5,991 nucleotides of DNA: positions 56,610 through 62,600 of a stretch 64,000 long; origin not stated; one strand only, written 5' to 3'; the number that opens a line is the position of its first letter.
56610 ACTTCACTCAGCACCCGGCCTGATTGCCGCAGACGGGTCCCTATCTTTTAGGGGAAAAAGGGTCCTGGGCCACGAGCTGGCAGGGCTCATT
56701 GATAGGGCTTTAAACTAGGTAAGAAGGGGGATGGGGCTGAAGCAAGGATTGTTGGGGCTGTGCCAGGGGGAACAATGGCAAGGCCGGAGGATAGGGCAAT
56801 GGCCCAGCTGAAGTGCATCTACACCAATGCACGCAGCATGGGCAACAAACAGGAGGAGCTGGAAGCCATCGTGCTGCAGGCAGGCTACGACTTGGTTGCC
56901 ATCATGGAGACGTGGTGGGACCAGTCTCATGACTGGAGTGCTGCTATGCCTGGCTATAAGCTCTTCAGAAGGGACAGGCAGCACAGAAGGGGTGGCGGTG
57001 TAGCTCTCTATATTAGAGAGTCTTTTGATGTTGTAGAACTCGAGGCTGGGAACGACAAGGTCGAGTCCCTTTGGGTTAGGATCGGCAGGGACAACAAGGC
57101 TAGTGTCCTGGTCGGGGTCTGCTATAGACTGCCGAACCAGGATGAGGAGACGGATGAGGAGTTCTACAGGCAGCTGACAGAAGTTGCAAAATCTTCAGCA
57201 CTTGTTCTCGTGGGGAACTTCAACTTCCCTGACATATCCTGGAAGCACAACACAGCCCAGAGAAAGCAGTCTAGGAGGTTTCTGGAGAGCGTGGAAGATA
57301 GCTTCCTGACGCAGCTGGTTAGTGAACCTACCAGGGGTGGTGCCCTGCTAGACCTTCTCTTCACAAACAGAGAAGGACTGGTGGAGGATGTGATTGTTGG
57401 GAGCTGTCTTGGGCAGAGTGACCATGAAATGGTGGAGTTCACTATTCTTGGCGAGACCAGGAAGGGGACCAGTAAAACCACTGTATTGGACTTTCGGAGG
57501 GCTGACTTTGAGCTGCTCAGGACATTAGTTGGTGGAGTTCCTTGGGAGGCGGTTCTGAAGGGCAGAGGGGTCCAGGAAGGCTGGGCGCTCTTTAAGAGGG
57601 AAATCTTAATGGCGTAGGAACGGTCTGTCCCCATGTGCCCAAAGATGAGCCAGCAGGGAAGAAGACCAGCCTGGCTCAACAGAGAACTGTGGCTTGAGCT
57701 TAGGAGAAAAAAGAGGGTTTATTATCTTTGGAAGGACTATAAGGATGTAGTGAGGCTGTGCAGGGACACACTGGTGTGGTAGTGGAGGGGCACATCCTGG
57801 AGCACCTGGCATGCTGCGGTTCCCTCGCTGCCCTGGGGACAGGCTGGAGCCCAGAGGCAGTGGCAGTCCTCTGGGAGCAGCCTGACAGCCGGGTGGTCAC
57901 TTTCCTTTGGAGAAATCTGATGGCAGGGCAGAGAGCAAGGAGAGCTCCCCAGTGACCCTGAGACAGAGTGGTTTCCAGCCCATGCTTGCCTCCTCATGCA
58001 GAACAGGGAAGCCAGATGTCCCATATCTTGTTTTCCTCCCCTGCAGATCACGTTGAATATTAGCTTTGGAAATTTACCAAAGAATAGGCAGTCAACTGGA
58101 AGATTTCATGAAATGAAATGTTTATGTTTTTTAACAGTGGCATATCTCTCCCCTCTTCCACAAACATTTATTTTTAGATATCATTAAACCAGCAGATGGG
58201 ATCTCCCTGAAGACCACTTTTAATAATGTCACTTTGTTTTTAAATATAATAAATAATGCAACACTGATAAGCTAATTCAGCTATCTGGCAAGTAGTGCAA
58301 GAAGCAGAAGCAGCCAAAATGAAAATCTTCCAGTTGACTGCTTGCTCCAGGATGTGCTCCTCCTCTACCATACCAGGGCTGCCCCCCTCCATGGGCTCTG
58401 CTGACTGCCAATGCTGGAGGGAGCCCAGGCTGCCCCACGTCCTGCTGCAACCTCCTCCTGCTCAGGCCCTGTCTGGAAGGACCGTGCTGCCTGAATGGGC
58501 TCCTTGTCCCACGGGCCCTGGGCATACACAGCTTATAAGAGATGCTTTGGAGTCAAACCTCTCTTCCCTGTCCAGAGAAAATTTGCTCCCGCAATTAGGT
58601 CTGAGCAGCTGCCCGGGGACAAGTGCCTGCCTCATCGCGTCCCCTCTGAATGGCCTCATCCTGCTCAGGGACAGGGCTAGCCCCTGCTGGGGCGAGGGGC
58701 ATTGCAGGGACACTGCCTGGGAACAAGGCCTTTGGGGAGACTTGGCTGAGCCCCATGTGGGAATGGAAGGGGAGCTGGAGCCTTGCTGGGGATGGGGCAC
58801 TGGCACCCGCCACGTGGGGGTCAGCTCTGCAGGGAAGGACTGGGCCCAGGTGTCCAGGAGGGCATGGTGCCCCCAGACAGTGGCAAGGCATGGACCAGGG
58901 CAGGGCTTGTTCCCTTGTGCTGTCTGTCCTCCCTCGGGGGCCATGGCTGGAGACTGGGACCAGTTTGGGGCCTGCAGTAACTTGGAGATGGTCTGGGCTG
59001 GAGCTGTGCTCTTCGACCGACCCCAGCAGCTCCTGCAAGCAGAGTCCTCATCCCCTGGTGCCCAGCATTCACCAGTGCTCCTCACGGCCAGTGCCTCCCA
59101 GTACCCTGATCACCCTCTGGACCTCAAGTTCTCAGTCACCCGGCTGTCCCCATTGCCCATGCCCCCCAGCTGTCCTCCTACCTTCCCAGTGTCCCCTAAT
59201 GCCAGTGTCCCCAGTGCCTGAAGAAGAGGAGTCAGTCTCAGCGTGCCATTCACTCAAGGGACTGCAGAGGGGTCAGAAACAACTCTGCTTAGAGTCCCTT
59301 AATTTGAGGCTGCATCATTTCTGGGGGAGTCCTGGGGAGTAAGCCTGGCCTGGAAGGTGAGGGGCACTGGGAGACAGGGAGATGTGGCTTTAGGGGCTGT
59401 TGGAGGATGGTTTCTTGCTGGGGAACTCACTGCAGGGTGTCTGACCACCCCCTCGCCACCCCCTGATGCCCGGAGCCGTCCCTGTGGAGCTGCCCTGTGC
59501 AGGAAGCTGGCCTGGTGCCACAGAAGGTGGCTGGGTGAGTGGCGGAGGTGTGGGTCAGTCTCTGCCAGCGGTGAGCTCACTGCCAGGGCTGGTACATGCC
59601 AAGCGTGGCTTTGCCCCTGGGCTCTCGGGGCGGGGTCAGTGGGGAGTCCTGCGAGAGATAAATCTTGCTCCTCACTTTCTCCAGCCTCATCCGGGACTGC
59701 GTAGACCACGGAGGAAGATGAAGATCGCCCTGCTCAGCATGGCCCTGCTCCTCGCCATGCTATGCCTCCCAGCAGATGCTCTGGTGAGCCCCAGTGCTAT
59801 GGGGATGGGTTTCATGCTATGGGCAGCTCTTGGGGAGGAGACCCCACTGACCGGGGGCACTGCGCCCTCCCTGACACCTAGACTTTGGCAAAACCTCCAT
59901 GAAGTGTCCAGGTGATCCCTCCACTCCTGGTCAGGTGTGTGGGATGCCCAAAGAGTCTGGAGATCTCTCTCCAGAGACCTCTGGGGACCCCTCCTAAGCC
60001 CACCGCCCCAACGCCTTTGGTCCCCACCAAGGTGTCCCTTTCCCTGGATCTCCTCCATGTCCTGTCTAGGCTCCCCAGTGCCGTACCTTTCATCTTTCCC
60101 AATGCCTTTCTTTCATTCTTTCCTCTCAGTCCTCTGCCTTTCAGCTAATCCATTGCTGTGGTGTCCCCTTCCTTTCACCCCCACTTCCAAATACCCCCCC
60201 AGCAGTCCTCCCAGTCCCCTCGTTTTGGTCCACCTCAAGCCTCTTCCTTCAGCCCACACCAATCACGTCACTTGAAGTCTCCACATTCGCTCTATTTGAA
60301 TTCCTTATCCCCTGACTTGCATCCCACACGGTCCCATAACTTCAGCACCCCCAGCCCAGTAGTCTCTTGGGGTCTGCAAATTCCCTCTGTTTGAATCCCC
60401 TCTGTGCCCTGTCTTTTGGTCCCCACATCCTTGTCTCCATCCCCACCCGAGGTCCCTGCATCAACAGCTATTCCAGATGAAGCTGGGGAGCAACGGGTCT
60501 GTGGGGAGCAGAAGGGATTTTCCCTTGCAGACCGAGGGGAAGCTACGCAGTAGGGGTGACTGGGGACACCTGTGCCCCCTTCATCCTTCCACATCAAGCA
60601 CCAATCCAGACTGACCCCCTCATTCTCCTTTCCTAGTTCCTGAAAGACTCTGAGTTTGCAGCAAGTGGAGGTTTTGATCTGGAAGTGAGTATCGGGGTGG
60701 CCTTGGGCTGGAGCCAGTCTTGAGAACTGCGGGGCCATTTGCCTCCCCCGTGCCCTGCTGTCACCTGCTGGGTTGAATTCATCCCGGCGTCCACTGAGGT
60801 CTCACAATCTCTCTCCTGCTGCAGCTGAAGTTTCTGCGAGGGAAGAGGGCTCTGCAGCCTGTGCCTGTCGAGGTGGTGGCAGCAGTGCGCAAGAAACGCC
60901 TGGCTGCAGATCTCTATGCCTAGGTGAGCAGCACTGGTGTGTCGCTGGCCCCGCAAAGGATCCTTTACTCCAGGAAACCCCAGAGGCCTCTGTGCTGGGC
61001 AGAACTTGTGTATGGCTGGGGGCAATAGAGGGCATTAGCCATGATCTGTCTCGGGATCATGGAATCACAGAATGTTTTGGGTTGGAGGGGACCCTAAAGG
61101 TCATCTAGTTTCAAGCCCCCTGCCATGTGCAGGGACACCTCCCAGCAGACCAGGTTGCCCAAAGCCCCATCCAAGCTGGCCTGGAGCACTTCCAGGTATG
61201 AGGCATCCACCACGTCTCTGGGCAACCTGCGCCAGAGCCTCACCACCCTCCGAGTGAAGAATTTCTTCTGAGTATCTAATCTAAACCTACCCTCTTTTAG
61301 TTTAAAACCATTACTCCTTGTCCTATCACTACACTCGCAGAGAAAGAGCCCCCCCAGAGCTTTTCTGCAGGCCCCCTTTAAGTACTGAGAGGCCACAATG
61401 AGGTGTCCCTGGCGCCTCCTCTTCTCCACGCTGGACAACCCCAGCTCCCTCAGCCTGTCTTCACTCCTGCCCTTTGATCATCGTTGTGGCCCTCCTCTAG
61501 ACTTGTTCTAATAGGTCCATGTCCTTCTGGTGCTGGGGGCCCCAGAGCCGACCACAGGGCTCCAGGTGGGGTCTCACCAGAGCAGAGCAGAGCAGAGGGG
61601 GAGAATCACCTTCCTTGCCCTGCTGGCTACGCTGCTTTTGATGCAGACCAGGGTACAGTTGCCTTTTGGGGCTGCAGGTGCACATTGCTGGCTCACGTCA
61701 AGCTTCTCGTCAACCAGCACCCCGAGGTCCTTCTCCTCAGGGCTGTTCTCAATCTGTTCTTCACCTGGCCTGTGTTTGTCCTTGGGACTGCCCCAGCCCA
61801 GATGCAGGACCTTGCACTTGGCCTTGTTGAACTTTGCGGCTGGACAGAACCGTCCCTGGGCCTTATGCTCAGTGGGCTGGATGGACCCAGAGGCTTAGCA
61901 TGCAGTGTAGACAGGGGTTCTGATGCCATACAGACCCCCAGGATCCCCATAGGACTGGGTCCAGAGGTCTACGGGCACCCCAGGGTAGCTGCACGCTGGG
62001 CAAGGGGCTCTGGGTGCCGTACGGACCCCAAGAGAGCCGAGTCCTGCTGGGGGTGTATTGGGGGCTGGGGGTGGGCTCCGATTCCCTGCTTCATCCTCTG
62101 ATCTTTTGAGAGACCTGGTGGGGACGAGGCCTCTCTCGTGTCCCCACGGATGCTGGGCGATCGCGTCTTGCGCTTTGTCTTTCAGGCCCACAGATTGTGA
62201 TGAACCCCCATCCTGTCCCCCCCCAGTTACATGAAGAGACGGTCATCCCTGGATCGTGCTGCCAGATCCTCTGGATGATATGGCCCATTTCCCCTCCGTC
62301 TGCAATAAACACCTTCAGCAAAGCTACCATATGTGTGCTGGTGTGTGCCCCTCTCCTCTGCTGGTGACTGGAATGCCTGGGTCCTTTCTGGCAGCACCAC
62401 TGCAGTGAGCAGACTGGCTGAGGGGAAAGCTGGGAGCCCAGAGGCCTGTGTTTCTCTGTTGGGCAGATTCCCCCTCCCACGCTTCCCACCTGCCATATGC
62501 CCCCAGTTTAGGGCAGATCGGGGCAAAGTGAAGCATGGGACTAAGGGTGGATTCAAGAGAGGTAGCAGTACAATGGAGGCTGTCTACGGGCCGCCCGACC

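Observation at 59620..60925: Compact three-exon gene encoding a 70-aa secreted prepropeptide with amidation-type and dibasic processing sites; no family recognised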

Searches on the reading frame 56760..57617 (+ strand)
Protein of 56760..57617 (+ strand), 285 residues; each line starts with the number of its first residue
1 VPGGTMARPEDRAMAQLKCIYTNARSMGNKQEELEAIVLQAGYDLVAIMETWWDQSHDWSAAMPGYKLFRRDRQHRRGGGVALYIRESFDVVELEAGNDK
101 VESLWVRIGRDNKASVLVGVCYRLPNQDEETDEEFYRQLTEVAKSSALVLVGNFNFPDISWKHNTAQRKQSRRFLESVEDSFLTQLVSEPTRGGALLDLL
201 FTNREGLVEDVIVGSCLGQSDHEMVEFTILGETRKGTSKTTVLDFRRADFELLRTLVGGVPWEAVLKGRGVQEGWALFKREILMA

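Call 56: search_protein_families(library=pfam, proteins=[window:56760-57617:+], max_evalue=0.001)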
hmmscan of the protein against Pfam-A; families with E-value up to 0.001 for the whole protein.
window:56760-57617:+ (285 aa): 2 families
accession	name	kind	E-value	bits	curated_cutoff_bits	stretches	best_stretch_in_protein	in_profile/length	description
PF03372.29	Exo_endo_phos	-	9.8e-14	52.1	24.5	1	25-222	13-225/225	Endonuclease/Exonuclease/phosphatase family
PF14529.12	Exo_endo_phos_2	-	6.1e-08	33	27.4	1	118-225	3-116/117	Endonuclease-reverse transcriptase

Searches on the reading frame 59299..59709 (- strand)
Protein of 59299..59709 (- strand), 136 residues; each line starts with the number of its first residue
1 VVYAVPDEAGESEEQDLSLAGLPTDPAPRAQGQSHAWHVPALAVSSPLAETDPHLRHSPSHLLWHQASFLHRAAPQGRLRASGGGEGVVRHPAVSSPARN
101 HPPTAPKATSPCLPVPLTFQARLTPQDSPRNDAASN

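Call 79: search_protein_families(library=pfam, proteins=[window:59299-59709:-], max_evalue=0.01)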
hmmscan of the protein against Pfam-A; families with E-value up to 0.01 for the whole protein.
window:59299-59709:- (136 aa): 0 families

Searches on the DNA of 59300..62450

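Call 50: search_rna_families(source=window, start=59300, end=62450, threshold=evalue, max_evalue=1)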
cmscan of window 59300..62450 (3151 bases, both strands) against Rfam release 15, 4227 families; matches with E-value up to 1: 3.
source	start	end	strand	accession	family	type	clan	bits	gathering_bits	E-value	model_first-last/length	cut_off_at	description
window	59632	59682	-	RF03101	RAGATH-31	Gene; sRNA;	-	22.9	71.8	0.33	1-54/54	no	RAGATH-31 RNA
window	60420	60517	-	RF03448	mir-6131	Gene; miRNA;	-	22.1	66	0.38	1-105/105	no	mir-6131 microRNA precursor family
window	61365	61560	-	RF02142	HOXA11-AS1_6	Gene; lncRNA;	-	20.6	50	0.22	1-179/179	no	HOXA11 antisense RNA 1 conserved region 6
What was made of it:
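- On Small-RNA host gene / known lncRNA: An Rfam scan of 59300-62450 at E<=1 gave only three sub-threshold chance hits (call 50).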
